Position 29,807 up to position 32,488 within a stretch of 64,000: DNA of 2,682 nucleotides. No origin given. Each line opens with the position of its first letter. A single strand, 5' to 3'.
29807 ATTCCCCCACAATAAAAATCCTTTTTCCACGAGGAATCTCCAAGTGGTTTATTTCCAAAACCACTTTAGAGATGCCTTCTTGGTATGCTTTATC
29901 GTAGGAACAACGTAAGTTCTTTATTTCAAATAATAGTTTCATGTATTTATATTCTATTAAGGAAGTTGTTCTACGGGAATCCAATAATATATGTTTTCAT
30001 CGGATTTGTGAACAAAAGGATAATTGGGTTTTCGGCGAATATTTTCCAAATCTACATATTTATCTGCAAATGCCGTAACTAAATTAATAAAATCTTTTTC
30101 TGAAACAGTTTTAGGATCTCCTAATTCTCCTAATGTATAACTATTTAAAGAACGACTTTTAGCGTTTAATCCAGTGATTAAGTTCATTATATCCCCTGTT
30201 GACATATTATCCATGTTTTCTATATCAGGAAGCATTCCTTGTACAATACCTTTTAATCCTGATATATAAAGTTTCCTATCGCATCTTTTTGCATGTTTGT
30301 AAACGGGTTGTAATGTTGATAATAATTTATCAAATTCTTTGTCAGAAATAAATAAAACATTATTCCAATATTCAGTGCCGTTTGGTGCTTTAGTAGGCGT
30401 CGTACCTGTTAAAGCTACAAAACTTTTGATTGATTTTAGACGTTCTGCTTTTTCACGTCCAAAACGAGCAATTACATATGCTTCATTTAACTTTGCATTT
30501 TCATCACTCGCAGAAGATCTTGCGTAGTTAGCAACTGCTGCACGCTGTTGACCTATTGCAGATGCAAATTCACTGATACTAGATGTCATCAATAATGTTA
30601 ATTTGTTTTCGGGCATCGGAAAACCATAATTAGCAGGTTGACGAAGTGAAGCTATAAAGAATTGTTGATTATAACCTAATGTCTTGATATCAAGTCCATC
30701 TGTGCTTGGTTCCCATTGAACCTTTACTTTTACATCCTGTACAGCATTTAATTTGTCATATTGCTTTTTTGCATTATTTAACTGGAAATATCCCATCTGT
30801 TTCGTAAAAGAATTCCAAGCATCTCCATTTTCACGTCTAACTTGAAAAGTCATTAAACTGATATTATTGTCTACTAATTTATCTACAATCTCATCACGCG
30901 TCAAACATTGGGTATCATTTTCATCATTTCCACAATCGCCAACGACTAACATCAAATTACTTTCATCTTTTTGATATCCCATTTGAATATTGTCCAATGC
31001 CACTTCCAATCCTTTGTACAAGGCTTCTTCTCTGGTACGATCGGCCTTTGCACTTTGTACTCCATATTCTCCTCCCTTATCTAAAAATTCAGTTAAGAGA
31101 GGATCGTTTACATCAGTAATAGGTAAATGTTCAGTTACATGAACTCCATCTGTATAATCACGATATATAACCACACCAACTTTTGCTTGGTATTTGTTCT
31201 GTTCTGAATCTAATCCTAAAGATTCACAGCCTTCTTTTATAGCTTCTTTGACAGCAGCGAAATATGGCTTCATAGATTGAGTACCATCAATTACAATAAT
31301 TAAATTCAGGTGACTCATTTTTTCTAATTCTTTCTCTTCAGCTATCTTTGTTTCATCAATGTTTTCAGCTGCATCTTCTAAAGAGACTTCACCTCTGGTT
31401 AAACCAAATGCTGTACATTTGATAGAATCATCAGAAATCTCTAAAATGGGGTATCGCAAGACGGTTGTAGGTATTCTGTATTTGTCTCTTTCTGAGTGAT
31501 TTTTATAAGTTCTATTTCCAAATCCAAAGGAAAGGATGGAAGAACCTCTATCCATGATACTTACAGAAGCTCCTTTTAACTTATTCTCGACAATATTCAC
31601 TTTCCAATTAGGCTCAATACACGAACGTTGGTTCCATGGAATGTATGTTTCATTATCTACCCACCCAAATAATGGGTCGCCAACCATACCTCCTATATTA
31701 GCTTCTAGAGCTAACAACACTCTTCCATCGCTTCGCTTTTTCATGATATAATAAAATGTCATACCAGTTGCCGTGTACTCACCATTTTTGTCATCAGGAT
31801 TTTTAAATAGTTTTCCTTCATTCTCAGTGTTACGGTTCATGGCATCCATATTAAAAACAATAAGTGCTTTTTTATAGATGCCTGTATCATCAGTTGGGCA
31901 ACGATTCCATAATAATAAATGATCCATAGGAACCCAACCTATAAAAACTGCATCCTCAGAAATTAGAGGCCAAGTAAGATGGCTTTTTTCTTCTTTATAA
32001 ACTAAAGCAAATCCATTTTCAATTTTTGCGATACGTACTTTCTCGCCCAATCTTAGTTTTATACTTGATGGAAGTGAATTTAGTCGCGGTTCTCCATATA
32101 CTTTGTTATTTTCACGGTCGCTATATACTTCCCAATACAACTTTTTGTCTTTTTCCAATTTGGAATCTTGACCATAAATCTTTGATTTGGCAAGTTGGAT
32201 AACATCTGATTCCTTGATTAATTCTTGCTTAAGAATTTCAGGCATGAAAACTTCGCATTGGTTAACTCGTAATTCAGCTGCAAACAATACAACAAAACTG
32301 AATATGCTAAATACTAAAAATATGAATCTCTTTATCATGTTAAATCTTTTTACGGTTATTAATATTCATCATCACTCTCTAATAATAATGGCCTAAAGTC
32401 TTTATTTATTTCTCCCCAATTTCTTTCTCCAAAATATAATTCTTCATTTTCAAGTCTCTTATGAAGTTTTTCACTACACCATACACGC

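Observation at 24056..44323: Orphan trans-envelope Ser/Thr-phosphorylation system: kinases/PP2C/FHA + ABC pair + TssR-like vWA, coupled to caspase and C10 proteases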

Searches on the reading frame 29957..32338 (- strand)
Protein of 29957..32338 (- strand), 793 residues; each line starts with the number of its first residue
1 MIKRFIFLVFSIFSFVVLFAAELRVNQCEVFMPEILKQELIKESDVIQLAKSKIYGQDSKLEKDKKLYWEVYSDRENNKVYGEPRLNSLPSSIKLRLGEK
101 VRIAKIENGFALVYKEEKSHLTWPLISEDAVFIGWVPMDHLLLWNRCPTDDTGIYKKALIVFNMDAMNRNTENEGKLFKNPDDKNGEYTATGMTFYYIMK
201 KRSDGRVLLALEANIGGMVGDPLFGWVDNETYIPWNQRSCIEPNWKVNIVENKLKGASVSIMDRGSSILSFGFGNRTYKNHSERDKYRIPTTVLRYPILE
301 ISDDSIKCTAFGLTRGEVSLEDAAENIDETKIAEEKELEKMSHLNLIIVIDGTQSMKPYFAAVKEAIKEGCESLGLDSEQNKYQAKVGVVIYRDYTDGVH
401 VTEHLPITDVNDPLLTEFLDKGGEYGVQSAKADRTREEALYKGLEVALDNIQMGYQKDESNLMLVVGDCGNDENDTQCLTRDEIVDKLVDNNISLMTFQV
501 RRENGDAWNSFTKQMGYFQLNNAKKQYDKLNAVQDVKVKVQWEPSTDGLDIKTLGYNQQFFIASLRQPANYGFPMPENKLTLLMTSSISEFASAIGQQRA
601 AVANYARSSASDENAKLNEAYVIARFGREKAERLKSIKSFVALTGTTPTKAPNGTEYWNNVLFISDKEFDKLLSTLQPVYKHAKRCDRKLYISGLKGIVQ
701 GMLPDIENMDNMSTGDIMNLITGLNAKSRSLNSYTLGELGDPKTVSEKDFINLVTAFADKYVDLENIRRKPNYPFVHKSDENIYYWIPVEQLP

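Call 4: search_protein_families(library=pfam, proteins=[window:29957-32338:-], max_evalue=0.01)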
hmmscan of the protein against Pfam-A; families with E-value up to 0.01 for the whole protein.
window:29957-32338:- (793 aa): 4 families
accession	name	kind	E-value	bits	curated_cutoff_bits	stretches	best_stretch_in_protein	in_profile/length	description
PF20782.3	TssR_VWA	-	2.5e-15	56.8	25.7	1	339-515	43-207/304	TssR protein VWA domain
PF20781.2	TssR_C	-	1.8e-09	38.4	25.7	1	662-793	5-141/141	TssR C-terminal domain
PF00092.34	VWA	-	1.8e-05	25.4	23.8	1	345-516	1-155/174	von Willebrand factor type A domain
PF17643.6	TssR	-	4.2e-05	24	25.7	1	60-143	19-102/102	TssR protein N-terminal barrel domain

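Call 14: find_related_loci(query=window:29957-32338:-, collection=genome_contigs, flank=10000)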
Query window:29957-32338:- (793 aa) in genome_contigs; peptide patterns used: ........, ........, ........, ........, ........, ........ (x = any residue, [..] = any of these).
64 stretches matched a pattern; 1 encode a relative of the query (tblastn E <= 1e-3); 1 distinct loci.
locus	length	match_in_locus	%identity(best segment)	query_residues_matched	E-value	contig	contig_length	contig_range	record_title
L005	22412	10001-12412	38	8-793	6e-158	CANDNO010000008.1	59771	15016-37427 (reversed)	MAG TPA_asm: uncultured Muribaculaceae bacterium isolate ERR6760117_bin.50_metawrap_v1.3_MAG genome assembly, contig: ER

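Call 18: search_protein_families(library=pfam, proteins=[L005:83-757:+, L005:956-1981:+, L005:14958-15920:+, L005:15982-17019:+, L005:17016-17648:+, L005:17667-18305:+, L005:18351-19907:+, L005:19919-21244:+, L005:21258-21875:+, L005:22006-22410:+], max_evalue=0.001)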
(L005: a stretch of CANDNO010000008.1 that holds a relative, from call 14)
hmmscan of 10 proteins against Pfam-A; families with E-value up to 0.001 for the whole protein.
L005:83-757:+ (224 aa): 2 families
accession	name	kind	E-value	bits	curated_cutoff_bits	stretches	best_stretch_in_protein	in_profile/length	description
PF00498.31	FHA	-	3.6e-12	47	20.7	1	70-141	2-67/67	FHA domain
PF16697.10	Yop-YscD_cpl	-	2.4e-05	24.9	33.2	1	63-142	13-85/94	Inner membrane component of T3SS, cytoplasmic domain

L005:956-1981:+ (341 aa): 5 families
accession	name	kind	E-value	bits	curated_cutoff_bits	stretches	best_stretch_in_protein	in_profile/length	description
PF00069.31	Pkinase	-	8.8e-35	120.8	31.7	1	24-297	6-254/263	Protein kinase domain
PF07714.23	PK_Tyr_Ser-Thr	-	3.7e-26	92.4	23.1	1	25-294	7-248/258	Protein tyrosine and serine/threonine kinase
PF03109.22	ABC1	-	8.3e-07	28.8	22.9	1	159-201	181-223/244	ABC1 atypical kinase-like domain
PF17667.7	Pkinase_fungal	-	0.00027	20.2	24.1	1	154-224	295-366/387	Fungal protein kinase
PF07387.17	Seadorna_VP7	-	0.00054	19.5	20.3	1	116-189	114-187/308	Seadornavirus VP7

L005:14958-15920:+ (320 aa): 2 families
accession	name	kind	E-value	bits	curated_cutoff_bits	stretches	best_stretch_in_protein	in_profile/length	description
PF00069.31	Pkinase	-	1.4e-32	113.6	31.7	1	46-298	4-253/263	Protein kinase domain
PF07714.23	PK_Tyr_Ser-Thr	-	1.3e-20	74.3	23.1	1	49-297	7-249/258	Protein tyrosine and serine/threonine kinase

L005:15982-17019:+ (345 aa): 3 families
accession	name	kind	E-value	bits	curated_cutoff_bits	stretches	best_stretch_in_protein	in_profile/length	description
PF13672.11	PP2C_2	-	7.1e-20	71.9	24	1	18-217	6-186/209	Protein phosphatase 2C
PF07228.17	SpoIIE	-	1.1e-08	35.7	25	1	35-256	3-191/192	Stage II sporulation protein E (SpoIIE)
PF00481.26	PP2C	-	3.1e-08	34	20.3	1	31-243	29-250/255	Protein phosphatase 2C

L005:17016-17648:+ (210 aa): 0 families

L005:17667-18305:+ (212 aa): 2 families
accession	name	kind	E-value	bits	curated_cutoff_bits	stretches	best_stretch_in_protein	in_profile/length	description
PF00498.31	FHA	-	6.2e-18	65.4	20.7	1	4-69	1-66/67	FHA domain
PF16697.10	Yop-YscD_cpl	-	3.9e-07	30.7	33.2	1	2-75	17-88/94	Inner membrane component of T3SS, cytoplasmic domain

L005:18351-19907:+ (518 aa): 4 families
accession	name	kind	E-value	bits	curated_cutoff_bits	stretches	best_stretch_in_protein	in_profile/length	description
PF00498.31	FHA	-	1.1e-36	125.6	20.7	2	5-73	2-67/67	FHA domain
PF16697.10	Yop-YscD_cpl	-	1.6e-18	67.2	33.2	2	5-74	20-85/94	Inner membrane component of T3SS, cytoplasmic domain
PF13365.12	Trypsin_2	-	7.3e-08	33.7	27.6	1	371-489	39-144/144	Trypsin-like peptidase domain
PF00089.32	Trypsin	-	0.00051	20.4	20.6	0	377-496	75-201/220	Trypsin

L005:19919-21244:+ (441 aa): 0 families

L005:21258-21875:+ (205 aa): 3 families
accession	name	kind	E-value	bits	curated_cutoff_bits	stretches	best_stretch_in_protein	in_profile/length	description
PF00498.31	FHA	-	6e-15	55.9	20.7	1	5-69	1-66/67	FHA domain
PF16697.10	Yop-YscD_cpl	-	1.4e-06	28.9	33.2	1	4-57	18-71/94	Inner membrane component of T3SS, cytoplasmic domain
PF07331.16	TctB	-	2.4e-05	25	29.1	1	129-201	66-135/137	Tripartite tricarboxylate transporter TctB family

L005:22006-22410:+ (135 aa): 1 family
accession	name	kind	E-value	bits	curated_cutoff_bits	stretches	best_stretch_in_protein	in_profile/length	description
PF02674.22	Colicin_V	-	3.6e-19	69.6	29.3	1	4-129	1-120/144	Colicin V production protein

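Call 24: search_protein_families(library=padloc, proteins=[window:29957-32338:-], max_evalue=0.001)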
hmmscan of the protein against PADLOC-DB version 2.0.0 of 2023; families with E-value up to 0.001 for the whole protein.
window:29957-32338:- (793 aa): 0 families

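Call 25: search_protein_families(library=ncbifam, proteins=[window:29957-32338:-], max_evalue=0.001)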
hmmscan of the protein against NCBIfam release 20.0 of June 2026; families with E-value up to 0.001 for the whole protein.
window:29957-32338:- (793 aa): 0 families

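Call 33: find_homologous_proteins(query=window:29957-32338:-, region=1-793)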
Query window:29957-32338:-, residues 1-793 (793 aa): 479 proteins with E <= 0.001 among 8000 candidates; the best 120 are listed. Only proteins of 436 to 1388 residues were searched: fused or split forms outside these lengths cannot appear, so this answer is no evidence that the protein stands alone or is whole; lengths 'longer' or 'shorter' looks for them.
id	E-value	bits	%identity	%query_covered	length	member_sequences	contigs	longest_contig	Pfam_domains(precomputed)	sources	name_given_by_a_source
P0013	0.0e+0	1812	100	100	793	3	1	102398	PF20782.4,PF20781.3,PF00092.35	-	-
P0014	0.0e+0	1623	89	100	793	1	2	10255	PF20782.4,PF20781.3,PF17643.7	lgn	-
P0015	0.0e+0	1330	73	100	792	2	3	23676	PF20782.4,PF20781.3,PF17643.7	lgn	-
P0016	2.8e-238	811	50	100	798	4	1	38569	PF20782.4,PF20781.3,PF17643.7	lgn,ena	-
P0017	5.5e-234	797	49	99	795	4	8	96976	PF20782.4,PF20781.3,PF17643.7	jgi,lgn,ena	-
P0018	3.0e-232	791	49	100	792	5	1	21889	PF20782.4,PF20781.3,PF00092.35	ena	-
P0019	6.6e-231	787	50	100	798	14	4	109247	PF20782.4,PF17643.7,PF00092.35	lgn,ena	-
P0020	4.1e-226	771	48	100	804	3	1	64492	PF20782.4,PF20781.3,PF17643.7,PF00092.35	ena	-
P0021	2.3e-220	752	48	100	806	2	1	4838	PF20782.4,PF17643.7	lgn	-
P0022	3.3e-211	722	46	100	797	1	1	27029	PF20782.4,PF17643.7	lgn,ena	-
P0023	1.1e-207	710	46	100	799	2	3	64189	PF20782.4,PF20781.3,PF17643.7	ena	-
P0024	6.7e-206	704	45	100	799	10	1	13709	PF20782.4,PF17643.7,PF00092.35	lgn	-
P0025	1.4e-204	700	45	100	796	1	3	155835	PF20782.4,PF17643.7,PF00092.35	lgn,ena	-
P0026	2.8e-204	699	43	100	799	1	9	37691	PF20782.4,PF20781.3,PF17643.7,PF00092.35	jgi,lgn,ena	-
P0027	2.1e-203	696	44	100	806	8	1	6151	PF20782.4,PF17643.7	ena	-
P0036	5.0e-187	642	42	100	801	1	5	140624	PF20782.4,PF17643.7,PF00092.35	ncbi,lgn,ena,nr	ncbi:MAG: VWA domain-containing protein [Alistipes sp.]|nr:VWA domain-containing protein [Alistipes 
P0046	7.2e-176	605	41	100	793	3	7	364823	PF20782.4,PF20781.3,PF17643.7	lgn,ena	-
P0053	2.4e-167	577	39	100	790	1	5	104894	PF20782.4,PF20781.3,PF17643.7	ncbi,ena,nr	ncbi:MAG: VWA domain-containing protein [Bacteroidaceae bacterium]|nr:VWA domain-containing protein 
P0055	1.5e-166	574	40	99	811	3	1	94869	PF20782.4,PF17643.7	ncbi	-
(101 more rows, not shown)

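Call 34: find_encoding_contigs(protein=P0036, flank=10000, max_places=1)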
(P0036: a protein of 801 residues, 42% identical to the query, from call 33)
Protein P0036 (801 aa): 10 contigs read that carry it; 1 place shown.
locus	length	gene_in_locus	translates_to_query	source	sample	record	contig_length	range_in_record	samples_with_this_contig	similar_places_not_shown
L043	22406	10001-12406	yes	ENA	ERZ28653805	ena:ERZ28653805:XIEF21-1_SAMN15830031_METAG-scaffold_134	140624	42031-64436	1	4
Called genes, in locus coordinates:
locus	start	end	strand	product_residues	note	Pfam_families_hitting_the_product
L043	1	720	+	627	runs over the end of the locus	PF16697:Yop-YscD_cpl, PF00498:FHA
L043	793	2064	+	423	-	PF00481:PP2C, PF13672:PP2C_2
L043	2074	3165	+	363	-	PF00069:Pkinase, PF07714:PK_Tyr_Ser-Thr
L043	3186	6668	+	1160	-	PF18962:Por_Secre_tail (weak)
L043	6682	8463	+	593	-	-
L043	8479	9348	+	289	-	-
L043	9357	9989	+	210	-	-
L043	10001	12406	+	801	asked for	PF17643:TssR, PF00092:VWA (weak), PF20782:TssR_VWA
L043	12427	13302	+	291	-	PF00005:ABC_tran, PF13304:AAA_21 (faint)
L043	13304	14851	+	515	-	PF02687:FtsX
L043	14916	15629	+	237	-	-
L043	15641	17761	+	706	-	PF02089:Palm_thioest (weak), PF07819:PGAP1 (weak)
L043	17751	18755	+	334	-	-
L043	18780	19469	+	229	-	PF13505:OMP_b-brl (weak), PF13568:OMP_b-brl_2 (weak)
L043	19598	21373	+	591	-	PF13734:Inhibitor_I69, PF01640:Peptidase_C10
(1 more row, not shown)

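Call 35: find_encoding_contigs(protein=P0046, flank=10000, max_places=1)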
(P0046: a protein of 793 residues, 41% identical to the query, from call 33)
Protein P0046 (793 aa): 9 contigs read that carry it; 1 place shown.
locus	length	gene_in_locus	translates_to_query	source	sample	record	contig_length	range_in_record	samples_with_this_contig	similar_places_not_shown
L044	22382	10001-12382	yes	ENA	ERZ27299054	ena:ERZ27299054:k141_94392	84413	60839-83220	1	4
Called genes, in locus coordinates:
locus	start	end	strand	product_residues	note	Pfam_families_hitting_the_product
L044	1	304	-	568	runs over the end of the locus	PF07837:FTCD_N, PF02971:FTCD, PF04961:FTCD_C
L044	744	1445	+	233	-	PF00498:FHA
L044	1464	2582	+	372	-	PF00069:Pkinase, PF07714:PK_Tyr_Ser-Thr, PF03109:ABC1 (weak), PF17667:Pkinase_fungal (weak)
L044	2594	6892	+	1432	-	PF13927:Ig_3 (faint), PF18962:Por_Secre_tail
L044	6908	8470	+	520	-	PF13505:OMP_b-brl (faint)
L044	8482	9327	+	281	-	-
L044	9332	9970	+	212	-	-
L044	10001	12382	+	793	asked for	PF17643:TssR, PF20782:TssR_VWA, PF20781:TssR_C (faint)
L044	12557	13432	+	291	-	PF00005:ABC_tran, PF13304:AAA_21 (faint)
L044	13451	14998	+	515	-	PF02687:FtsX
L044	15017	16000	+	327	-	PF03109:ABC1 (faint), PF00069:Pkinase, PF07714:PK_Tyr_Ser-Thr, PF14531:Kinase-like (weak)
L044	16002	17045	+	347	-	PF00481:PP2C, PF13672:PP2C_2, PF07228:SpoIIE (faint)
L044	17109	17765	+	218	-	PF00498:FHA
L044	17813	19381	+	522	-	PF00498:FHA, PF16697:Yop-YscD_cpl (weak), PF00498:FHA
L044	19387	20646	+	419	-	-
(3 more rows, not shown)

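Call 36: find_encoding_contigs(protein=P0053, flank=10000, max_places=1)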
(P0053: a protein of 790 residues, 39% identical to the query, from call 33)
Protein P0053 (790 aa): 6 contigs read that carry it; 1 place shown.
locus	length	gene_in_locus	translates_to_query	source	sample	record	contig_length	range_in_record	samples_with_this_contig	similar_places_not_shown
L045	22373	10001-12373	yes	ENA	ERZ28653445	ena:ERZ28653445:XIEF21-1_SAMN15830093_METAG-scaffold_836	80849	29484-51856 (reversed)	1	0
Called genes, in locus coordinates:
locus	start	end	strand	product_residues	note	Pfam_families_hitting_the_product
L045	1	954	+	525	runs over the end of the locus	PF00498:FHA, PF16697:Yop-YscD_cpl, PF00498:FHA, PF16697:Yop-YscD_cpl (weak), PF13365:Trypsin_2, PF00089:Trypsin (faint)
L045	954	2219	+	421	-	-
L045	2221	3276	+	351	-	PF00069:Pkinase, PF03109:ABC1 (faint), PF07714:PK_Tyr_Ser-Thr, PF17667:Pkinase_fungal (weak)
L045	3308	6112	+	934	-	-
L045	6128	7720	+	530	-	PF13568:OMP_b-brl_2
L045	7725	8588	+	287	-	-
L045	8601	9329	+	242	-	-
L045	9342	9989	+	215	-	-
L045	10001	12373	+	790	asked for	PF17643:TssR (weak), PF20781:TssR_C (faint), PF20782:TssR_VWA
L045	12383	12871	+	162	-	PF17643:TssR (weak)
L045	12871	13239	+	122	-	PF20781:TssR_C (weak)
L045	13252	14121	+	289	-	PF00005:ABC_tran, PF13304:AAA_21 (faint)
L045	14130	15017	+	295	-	-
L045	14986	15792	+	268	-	PF02687:FtsX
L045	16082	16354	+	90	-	-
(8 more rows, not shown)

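Call 57: search_solved_structures(query=A2, max_evalue=1)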
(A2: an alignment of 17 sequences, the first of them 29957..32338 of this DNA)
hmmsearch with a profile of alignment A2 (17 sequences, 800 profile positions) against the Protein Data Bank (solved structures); distinct sequences matched with E-value up to 1: 5.
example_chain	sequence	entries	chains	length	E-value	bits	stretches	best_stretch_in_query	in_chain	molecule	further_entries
1uar_A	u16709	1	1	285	0.013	16.9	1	628-687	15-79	Rhodanese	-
9han_C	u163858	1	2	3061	0.031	15.6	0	351-396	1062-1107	Collagen type VI alpha 3 chain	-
4a0q_A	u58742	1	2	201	0.34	12.2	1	348-443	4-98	INTEGRIN ALPHA-1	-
3mlg_A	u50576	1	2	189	0.41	11.9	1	610-700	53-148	2X chimera of Helicobacter pylori protein HP0242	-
7t7k_B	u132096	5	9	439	0.64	11.2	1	740-792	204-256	Damage-control phosphatase SPAC806.04c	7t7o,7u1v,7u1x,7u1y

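Call 85: find_encoding_contigs(protein=P0025, flank=10000, max_places=1)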
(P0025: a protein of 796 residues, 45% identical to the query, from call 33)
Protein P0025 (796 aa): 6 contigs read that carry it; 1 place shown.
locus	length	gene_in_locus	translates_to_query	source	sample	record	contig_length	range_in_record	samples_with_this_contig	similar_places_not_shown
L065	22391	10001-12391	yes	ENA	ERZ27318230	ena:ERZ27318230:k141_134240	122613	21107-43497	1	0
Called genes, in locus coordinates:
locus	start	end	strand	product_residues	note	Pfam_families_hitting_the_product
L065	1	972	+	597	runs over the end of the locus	PF00498:FHA, PF16697:Yop-YscD_cpl (weak)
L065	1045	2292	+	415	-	PF00481:PP2C (faint), PF13672:PP2C_2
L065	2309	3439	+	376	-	PF00069:Pkinase, PF07714:PK_Tyr_Ser-Thr, PF14531:Kinase-like (weak)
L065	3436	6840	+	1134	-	PF18962:Por_Secre_tail (weak)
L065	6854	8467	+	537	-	-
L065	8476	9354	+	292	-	-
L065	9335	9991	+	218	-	-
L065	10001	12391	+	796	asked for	PF17643:TssR, PF00092:VWA (weak), PF20782:TssR_VWA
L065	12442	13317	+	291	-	PF00005:ABC_tran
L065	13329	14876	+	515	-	PF02687:FtsX (weak)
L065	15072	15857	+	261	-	PF13505:OMP_b-brl (weak)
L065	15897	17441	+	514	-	-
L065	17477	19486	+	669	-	-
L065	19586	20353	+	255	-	PF14054:DUF4249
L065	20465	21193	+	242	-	-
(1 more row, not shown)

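Call 86: find_encoding_contigs(protein=P0019, flank=10000, max_places=1)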
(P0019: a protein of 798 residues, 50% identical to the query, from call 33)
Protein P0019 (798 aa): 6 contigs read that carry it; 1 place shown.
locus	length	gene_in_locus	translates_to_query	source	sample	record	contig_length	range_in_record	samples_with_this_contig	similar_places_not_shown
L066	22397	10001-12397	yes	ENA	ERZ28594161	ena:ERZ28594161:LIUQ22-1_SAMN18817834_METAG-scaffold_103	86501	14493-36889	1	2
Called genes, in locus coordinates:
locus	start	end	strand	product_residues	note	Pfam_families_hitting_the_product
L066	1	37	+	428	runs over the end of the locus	PF00069:Pkinase, PF07714:PK_Tyr_Ser-Thr, PF16697:Yop-YscD_cpl (faint), PF00498:FHA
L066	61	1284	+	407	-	PF16697:Yop-YscD_cpl, PF00498:FHA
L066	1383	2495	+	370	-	PF00481:PP2C, PF13672:PP2C_2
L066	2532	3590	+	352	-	PF00069:Pkinase, PF07714:PK_Tyr_Ser-Thr, PF03109:ABC1 (weak)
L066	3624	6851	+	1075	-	PF18962:Por_Secre_tail (weak)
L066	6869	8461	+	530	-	-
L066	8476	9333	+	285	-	-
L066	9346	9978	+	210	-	-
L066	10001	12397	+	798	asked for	PF17643:TssR (weak), PF20782:TssR_VWA, PF00092:VWA (weak)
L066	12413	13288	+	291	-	PF00005:ABC_tran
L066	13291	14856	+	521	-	PF02687:FtsX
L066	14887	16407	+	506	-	PF00656:Peptidase_C14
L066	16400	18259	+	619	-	PF01640:Peptidase_C10, PF13306:LRR_5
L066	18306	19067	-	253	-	PF23023:Anti-Pycsar_Apyc1, PF00753:Lactamase_B, PF12706:Lactamase_B_2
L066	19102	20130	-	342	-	PF01565:FAD_binding_4, PF02873:MurB_C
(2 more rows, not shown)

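Call 87: find_encoding_contigs(protein=P0055, flank=10000, max_places=1)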
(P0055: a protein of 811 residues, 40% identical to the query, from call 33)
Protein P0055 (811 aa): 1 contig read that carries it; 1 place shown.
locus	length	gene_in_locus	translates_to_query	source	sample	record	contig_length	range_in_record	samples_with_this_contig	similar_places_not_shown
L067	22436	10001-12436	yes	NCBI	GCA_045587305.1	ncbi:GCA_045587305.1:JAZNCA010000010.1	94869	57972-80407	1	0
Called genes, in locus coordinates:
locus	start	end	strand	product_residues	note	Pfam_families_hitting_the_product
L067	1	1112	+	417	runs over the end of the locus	PF16697:Yop-YscD_cpl, PF00498:FHA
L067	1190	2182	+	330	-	PF00481:PP2C (weak), PF13672:PP2C_2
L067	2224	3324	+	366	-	PF00069:Pkinase, PF07714:PK_Tyr_Ser-Thr, PF14531:Kinase-like (weak)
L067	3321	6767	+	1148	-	PF18962:Por_Secre_tail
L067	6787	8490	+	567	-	-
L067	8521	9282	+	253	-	-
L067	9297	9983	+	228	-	-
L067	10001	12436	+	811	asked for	PF17643:TssR (weak), PF20782:TssR_VWA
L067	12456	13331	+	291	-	PF00005:ABC_tran, PF13304:AAA_21 (faint)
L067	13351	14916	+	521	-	PF02687:FtsX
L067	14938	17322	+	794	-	PF17643:TssR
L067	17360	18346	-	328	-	PF03629:SASA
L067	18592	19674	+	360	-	PF00331:Glyco_hydro_10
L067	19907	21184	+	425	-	PF00756:Esterase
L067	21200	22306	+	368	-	PF00756:Esterase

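Call 112: search_dna_similar(query=window:29957-32338:-, collection=plasmids, mode=protein, max_rows=8)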
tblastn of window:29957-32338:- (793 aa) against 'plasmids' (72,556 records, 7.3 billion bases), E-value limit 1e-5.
No match.

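Call 113: search_dna_similar(query=window:29957-32338:-, collection=phages, mode=protein, max_rows=8)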
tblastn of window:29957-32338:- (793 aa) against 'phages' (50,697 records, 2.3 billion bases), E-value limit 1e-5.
No match.
